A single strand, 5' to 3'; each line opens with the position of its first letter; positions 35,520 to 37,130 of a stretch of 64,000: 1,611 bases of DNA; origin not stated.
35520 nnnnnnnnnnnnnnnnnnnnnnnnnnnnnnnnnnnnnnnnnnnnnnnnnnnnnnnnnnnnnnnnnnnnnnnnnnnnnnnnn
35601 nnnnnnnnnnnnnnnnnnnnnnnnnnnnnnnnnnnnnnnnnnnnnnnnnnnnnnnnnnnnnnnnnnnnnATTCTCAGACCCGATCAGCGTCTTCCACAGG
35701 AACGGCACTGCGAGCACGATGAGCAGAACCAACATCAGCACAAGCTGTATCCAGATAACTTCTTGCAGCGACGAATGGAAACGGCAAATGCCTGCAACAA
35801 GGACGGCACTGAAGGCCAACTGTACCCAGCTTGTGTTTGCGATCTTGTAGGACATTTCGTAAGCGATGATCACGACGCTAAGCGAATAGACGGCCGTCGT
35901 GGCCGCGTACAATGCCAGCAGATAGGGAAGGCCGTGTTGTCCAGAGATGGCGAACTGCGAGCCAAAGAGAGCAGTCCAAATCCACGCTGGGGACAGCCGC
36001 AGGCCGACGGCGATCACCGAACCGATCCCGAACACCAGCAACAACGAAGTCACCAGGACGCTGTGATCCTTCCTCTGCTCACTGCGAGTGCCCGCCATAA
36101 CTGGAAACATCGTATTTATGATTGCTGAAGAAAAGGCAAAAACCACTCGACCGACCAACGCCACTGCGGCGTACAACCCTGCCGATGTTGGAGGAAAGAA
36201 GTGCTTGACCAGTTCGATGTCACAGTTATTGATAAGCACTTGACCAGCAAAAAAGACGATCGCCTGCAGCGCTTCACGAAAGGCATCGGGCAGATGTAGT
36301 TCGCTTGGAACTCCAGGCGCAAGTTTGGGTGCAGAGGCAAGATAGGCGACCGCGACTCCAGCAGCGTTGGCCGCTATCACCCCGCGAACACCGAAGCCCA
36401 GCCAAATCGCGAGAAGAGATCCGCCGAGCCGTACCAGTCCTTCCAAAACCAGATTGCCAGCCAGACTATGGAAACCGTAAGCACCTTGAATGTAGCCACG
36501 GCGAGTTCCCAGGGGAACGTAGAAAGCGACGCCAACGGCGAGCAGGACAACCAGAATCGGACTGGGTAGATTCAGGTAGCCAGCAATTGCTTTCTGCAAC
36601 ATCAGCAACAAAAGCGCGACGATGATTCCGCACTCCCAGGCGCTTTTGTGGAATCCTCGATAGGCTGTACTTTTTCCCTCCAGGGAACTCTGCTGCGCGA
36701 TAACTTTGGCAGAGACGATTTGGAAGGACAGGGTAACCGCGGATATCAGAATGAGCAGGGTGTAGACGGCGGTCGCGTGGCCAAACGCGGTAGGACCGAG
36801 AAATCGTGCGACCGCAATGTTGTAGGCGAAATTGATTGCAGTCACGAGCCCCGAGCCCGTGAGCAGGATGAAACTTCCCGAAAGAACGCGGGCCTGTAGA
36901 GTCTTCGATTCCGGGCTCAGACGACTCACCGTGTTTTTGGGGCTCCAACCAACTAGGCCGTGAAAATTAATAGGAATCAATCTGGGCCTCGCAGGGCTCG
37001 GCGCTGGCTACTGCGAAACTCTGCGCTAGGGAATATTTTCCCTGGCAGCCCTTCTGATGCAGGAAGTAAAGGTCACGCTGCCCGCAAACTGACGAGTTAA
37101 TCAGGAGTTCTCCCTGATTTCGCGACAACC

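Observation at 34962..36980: Polysaccharide flippase fused to a ParB/sulfiredoxin-like (DGNHR) cytoplasmic domain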

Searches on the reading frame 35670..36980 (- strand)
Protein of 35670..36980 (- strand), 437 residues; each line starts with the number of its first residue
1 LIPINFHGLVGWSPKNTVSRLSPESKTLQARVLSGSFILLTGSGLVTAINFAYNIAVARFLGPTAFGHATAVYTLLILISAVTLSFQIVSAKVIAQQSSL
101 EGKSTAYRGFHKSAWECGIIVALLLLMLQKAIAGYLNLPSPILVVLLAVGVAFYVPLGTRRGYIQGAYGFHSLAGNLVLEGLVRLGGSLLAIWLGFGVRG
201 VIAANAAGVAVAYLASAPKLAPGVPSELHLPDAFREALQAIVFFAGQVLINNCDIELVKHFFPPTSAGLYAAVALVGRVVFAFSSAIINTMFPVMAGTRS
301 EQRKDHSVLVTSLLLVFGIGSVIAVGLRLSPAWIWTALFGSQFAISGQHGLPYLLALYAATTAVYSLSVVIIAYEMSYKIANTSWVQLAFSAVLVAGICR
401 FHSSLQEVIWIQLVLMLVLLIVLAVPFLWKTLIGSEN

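Call 34: find_homologous_proteins(query=window:35670-36980:-, max_evalue=0.001)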
Query window:35670-36980:- (437 aa): 3148 proteins with E <= 0.001 among 8000 candidates; the best 120 are listed.
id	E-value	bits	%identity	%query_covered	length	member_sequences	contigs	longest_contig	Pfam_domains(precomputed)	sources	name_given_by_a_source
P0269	1.7e-265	899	97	100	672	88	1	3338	PF01943.23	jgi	-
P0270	4.8e-256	868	94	100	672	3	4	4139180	PF01943.23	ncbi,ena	-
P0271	2.9e-252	855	92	100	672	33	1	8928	-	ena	-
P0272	6.2e-248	841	92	100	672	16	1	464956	-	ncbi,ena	-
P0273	2.3e-243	826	90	100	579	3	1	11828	-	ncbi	ncbi:MAG: hypothetical protein WB711_11700, partial [Terriglobales bacterium]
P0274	4.5e-231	786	86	99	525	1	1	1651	PF01943.23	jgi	-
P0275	3.6e-229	779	87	97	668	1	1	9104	PF01943.23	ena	-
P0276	3.6e-229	779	87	97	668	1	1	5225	PF01943.23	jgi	jgi:O-antigen/teichoic acid export membrane protein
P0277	3.6e-229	779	87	97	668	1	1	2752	PF01943.23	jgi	jgi:O-antigen/teichoic acid export membrane protein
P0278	3.6e-229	779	87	97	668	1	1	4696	PF01943.23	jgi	jgi:O-antigen/teichoic acid export membrane protein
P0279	3.6e-229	779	87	97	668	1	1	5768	PF01943.23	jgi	jgi:O-antigen/teichoic acid export membrane protein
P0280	5.6e-229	779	87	97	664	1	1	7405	PF01943.23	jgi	jgi:O-antigen/teichoic acid export membrane protein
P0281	5.6e-229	779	87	97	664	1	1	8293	PF01943.23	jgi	jgi:O-antigen/teichoic acid export membrane protein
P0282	5.6e-229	779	87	97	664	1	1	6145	PF01943.23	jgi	jgi:O-antigen/teichoic acid export membrane protein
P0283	5.6e-229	779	87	97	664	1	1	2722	PF01943.23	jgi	jgi:O-antigen/teichoic acid export membrane protein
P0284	9.2e-229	778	87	97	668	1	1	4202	PF01943.23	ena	-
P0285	1.6e-228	777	86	97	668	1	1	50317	PF01943.23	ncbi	-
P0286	1.6e-228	777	86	97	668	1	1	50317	PF01943.23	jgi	-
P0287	2.6e-228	776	84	99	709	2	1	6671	PF01943.23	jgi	jgi:O-antigen/teichoic acid export membrane protein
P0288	2.6e-228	776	83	100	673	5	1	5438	PF01943.23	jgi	jgi:O-antigen/teichoic acid export membrane protein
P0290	5.4e-228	775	86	97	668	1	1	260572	PF01943.23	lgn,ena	-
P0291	5.4e-228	775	86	97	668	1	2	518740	PF01943.23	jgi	jgi:O-antigen/teichoic acid export membrane protein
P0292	7.5e-228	775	85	97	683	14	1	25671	PF01943.23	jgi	jgi:O-antigen/teichoic acid export membrane protein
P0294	3.6e-227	773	87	96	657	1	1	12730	PF01943.23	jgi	jgi:O-antigen/teichoic acid export membrane protein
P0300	5.4e-223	759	87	95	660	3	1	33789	PF01943.23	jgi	jgi:O-antigen/teichoic acid export membrane protein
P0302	1.2e-222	758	86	95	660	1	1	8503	PF01943.23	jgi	jgi:O-antigen/teichoic acid export membrane protein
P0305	1.6e-221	754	85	97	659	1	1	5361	PF01943.23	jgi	jgi:O-antigen/teichoic acid export membrane protein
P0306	1.8e-221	754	86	95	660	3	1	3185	PF01943.23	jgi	jgi:O-antigen/teichoic acid export membrane protein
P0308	2.3e-220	750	85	95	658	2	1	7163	PF01943.23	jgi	-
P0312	9.3e-220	748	85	95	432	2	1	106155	PF01943.23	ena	-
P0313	1.1e-219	748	85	95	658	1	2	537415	PF01943.23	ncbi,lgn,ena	-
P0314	1.1e-219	748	85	95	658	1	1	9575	PF01943.23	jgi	-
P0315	1.2e-219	748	85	95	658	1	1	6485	PF01943.23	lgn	-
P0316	1.3e-219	748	85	95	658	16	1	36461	PF01943.23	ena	-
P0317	1.3e-219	748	85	95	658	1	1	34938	PF01943.23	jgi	-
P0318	2.5e-219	747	84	95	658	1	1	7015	PF01943.23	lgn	-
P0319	4.0e-219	746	85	95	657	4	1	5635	PF01943.23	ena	-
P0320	4.6e-219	746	83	100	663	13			PF01943.23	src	-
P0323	7.0e-218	742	85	95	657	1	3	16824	PF01943.23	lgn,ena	-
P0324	7.3e-218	742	85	95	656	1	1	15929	PF01943.23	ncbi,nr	ncbi:MAG TPA: hypothetical protein VN948_13480 [Terriglobales bacterium]|nr:hypothetical protein [Te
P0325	7.9e-218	742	85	95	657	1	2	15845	PF01943.23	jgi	-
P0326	4.3e-217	739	84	97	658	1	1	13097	PF01943.23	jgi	jgi:O-antigen/teichoic acid export membrane protein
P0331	6.9e-214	729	83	95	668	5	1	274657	PF01943.23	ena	-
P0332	2.9e-213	727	83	96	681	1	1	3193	PF01943.23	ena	-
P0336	3.0e-212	724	80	97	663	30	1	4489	PF01943.23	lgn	-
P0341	2.2e-211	721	83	94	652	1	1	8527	PF01943.23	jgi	-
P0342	3.7e-211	720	82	96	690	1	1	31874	PF01943.23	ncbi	-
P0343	4.1e-211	720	82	96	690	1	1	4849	PF01943.23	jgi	jgi:O-antigen/teichoic acid export membrane protein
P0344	5.2e-211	719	83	94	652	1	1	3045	PF01943.23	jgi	-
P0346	6.6e-211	719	80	97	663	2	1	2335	PF01943.23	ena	-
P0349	1.4e-210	718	83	94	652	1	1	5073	PF01943.23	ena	-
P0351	2.4e-210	717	82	95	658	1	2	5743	PF01943.23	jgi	jgi:O-antigen/teichoic acid export membrane protein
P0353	9.0e-210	715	83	94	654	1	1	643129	PF01943.23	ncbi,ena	-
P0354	1.1e-209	715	81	94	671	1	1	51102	PF01943.23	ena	-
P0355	1.3e-209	715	83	94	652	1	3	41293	PF01943.23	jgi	-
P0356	1.3e-209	715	83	94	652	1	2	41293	PF01943.23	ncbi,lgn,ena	-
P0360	3.0e-209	714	83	94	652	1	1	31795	PF01943.23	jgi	jgi:O-antigen/teichoic acid export membrane protein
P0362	3.3e-209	713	82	95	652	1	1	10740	PF01943.23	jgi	-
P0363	3.5e-209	713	80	95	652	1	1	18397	PF01943.23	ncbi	-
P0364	4.9e-209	713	83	94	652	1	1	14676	PF01943.23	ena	-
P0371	3.0e-208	710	80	97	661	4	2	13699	PF01943.23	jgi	jgi:O-antigen/teichoic acid export membrane protein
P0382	1.5e-207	708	80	95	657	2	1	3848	PF01943.23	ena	-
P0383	1.5e-207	708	79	99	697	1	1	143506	PF01943.23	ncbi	-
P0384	2.3e-207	707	82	94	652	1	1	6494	PF01943.23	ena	-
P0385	3.8e-207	707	80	96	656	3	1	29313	PF01943.23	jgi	jgi:O-antigen/teichoic acid export membrane protein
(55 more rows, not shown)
